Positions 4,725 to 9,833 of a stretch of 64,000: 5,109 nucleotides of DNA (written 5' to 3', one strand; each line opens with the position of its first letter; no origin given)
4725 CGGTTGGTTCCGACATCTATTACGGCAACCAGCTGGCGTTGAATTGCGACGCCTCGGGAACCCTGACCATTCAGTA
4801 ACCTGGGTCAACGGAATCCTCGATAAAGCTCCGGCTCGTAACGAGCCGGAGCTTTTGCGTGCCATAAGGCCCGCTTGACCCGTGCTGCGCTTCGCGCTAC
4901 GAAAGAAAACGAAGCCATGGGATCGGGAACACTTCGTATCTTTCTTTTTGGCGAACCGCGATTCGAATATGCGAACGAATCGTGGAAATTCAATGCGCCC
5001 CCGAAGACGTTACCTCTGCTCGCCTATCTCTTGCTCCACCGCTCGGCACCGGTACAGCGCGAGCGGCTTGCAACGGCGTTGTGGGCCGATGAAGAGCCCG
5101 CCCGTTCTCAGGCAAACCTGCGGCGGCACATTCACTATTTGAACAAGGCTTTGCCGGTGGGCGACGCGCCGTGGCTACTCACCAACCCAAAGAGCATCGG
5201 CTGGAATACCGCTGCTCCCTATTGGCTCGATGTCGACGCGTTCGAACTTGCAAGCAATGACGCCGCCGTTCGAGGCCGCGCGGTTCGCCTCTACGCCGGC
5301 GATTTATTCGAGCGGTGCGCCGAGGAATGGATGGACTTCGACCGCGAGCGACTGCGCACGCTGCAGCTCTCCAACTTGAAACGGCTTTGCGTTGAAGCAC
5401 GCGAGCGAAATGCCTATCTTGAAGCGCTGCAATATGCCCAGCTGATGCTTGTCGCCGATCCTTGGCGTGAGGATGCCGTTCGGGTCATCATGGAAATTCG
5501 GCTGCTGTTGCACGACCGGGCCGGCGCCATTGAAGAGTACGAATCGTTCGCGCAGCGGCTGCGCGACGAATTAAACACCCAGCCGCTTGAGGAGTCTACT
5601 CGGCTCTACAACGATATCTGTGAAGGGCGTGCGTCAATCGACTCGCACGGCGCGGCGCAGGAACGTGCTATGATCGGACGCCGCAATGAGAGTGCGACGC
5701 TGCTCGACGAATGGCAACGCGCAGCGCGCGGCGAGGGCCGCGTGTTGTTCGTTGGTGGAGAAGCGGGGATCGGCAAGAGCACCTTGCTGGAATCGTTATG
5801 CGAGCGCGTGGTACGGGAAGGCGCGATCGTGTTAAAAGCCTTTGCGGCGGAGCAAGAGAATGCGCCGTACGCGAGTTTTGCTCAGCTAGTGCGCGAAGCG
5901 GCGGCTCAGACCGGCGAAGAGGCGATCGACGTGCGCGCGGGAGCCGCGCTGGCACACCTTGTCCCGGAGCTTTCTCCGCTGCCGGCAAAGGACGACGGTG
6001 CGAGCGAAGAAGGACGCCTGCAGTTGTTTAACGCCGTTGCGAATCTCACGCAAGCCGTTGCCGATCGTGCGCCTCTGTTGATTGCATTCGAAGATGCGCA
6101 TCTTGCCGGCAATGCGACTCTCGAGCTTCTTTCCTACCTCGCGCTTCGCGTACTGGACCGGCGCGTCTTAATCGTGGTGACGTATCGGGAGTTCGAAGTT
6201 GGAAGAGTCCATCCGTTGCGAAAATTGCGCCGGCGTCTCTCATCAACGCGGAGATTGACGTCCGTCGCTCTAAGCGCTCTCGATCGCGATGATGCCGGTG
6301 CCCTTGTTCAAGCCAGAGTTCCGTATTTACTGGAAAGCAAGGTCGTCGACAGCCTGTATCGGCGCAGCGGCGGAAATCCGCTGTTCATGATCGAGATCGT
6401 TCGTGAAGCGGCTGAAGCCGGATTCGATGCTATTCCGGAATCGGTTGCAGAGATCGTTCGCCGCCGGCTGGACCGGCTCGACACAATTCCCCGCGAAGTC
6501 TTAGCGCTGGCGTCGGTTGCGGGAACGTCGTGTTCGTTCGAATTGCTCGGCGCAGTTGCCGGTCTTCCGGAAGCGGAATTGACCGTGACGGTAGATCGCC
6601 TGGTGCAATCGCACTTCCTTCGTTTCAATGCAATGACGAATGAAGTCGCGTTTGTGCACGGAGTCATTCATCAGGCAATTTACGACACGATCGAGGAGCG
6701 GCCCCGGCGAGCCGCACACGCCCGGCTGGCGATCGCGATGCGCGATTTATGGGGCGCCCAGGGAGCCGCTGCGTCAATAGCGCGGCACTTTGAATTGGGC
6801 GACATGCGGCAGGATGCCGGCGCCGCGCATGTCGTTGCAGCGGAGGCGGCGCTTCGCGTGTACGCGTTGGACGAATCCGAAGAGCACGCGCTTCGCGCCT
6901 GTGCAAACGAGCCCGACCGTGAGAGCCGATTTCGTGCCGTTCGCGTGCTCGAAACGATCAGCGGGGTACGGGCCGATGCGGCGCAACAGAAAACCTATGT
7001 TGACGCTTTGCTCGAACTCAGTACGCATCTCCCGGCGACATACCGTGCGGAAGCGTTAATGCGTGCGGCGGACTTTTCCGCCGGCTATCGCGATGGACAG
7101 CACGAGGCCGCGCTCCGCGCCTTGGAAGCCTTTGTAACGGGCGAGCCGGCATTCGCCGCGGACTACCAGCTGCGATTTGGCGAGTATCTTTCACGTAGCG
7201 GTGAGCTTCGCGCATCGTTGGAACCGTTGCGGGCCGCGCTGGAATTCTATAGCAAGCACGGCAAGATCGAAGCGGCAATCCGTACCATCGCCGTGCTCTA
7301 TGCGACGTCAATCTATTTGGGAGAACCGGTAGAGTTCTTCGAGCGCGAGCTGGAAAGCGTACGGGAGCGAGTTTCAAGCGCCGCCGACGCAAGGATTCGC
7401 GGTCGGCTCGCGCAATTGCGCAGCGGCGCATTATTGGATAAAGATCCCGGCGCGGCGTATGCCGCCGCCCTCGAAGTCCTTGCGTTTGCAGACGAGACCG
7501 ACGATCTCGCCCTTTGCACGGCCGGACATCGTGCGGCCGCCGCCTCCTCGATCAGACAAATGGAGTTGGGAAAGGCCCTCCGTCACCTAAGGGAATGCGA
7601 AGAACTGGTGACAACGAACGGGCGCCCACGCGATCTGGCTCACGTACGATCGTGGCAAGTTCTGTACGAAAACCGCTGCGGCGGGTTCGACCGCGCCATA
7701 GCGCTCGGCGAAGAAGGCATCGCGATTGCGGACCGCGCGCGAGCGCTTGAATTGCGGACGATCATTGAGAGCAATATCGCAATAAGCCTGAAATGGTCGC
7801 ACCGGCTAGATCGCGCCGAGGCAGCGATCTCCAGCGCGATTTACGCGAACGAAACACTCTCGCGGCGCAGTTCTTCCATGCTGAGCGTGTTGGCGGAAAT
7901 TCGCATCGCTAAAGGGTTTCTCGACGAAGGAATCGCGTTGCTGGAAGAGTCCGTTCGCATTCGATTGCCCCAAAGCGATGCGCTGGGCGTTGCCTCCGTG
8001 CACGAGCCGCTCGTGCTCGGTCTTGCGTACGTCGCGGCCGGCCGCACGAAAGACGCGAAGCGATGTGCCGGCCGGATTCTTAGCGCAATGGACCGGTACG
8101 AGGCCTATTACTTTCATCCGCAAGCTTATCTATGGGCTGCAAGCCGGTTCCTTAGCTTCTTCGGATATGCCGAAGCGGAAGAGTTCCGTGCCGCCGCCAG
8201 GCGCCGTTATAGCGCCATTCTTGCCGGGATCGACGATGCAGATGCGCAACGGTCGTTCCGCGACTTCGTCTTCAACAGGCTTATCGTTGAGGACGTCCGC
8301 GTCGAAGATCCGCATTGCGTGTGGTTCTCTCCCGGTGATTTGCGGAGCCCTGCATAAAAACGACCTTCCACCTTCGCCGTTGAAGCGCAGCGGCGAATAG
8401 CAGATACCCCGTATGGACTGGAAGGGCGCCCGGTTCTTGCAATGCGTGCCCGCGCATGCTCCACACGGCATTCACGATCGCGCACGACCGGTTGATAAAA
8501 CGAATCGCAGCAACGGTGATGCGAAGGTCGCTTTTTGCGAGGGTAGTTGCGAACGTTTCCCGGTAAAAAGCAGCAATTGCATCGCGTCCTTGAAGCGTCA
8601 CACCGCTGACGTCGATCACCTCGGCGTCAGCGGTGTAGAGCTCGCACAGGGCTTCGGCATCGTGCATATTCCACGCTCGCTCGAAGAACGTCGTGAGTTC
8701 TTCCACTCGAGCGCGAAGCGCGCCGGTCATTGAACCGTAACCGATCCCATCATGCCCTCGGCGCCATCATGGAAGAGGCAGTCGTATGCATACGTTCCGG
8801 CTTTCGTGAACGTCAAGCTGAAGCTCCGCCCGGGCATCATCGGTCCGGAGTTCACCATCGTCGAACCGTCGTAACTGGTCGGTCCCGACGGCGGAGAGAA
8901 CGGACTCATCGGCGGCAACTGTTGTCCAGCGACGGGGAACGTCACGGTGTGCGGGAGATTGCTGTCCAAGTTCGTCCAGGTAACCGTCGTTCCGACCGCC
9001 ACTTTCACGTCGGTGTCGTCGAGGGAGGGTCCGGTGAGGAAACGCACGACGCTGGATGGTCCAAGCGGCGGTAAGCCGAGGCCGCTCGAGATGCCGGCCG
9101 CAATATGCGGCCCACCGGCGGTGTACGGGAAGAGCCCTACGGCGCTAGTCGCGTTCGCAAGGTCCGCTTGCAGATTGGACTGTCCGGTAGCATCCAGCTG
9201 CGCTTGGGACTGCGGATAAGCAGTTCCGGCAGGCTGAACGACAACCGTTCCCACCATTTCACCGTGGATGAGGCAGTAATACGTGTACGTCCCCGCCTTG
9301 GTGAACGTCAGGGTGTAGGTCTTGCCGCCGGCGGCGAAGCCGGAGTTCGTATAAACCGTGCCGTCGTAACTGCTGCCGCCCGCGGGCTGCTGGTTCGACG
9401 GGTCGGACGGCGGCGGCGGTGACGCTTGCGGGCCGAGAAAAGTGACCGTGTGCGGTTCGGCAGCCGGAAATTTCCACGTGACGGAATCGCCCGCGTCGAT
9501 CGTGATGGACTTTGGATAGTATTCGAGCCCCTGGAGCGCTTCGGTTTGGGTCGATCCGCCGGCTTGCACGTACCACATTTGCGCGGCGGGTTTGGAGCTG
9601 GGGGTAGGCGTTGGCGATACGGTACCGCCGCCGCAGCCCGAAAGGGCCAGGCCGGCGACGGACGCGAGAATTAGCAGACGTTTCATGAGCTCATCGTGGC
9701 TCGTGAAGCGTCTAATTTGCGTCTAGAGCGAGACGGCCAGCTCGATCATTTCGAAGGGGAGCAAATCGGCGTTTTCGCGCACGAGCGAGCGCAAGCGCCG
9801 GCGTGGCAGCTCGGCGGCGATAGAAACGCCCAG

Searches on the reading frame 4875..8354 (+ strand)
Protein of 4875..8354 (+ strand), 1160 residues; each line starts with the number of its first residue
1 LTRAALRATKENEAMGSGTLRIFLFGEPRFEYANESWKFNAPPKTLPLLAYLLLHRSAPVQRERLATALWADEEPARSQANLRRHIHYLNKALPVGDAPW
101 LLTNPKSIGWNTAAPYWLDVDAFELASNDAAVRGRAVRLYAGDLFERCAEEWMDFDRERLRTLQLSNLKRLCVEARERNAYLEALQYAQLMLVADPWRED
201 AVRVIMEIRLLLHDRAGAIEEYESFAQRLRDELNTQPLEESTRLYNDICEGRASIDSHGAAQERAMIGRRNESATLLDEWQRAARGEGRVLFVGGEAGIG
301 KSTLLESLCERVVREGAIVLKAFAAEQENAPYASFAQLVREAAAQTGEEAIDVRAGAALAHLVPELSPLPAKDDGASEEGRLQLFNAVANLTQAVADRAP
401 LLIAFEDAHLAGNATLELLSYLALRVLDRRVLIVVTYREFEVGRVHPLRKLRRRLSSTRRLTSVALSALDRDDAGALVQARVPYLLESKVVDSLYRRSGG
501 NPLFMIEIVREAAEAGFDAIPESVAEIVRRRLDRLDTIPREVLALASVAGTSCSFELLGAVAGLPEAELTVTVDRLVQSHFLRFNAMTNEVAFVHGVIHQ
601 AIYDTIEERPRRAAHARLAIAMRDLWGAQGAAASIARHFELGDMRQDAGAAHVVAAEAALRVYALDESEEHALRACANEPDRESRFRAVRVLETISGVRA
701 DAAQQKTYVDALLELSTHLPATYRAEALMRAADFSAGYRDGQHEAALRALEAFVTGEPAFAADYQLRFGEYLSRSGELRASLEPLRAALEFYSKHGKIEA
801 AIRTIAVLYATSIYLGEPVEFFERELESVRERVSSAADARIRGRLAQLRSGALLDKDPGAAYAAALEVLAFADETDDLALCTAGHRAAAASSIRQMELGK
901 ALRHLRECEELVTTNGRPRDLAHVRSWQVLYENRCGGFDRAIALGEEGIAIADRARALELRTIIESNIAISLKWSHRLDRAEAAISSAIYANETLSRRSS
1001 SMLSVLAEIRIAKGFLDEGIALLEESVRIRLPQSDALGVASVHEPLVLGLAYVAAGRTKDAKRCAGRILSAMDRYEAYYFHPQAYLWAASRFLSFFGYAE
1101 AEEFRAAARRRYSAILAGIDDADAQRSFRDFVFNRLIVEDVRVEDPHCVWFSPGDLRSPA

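Call 47: search_protein_families(library=pfam, proteins=[window:4875-8354:+], max_evalue=0.001)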
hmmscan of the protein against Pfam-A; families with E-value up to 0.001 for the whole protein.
window:4875-8354:+ (1160 aa): 7 families
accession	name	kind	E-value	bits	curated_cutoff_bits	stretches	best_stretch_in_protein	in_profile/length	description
PF13191.12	AAA_16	-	9.2e-23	82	32.6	1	267-433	3-166/167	AAA ATPase domain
PF03704.23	BTAD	-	9.2e-12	46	22.1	1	134-248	30-145/146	Bacterial transcriptional activator domain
PF00486.34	Trans_reg_C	-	2.4e-06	28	26.2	1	42-103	7-68/77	Transcriptional regulatory protein, C terminal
PF25199.1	nSTAND_NTPase5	-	6.3e-06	26.5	34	1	266-320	18-74/145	Novel STAND NTPase 5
PF13401.12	AAA_22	-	1.6e-05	25.7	27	1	287-422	4-107/130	AAA domain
PF10923.14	BrxC_BrxD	-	8.3e-05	22.1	22.2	1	264-325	25-86/414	BREX system ATP-binding protein BrxC/D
PF24883.2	NPHP3_N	-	0.00059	20.5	24.8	0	279-349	14-82/164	Nephrocystin 3, N-terminal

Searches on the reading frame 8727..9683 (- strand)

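Call 47: search_protein_families(library=pfam, proteins=[window:8727-9683:-], max_evalue=0.001)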
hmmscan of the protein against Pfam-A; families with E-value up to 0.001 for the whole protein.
window:8727-9683:- (318 aa): 2 families
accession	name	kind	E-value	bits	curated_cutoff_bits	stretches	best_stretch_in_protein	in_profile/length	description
PF00127.26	Copper-bind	-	8.9e-24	84.2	21.2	2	52-150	11-99/99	Copper binding proteins, plastocyanin/azurin family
PF13473.12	Cupredoxin_1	-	2.3e-06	28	27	0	118-149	71-104/104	Cupredoxin-like domain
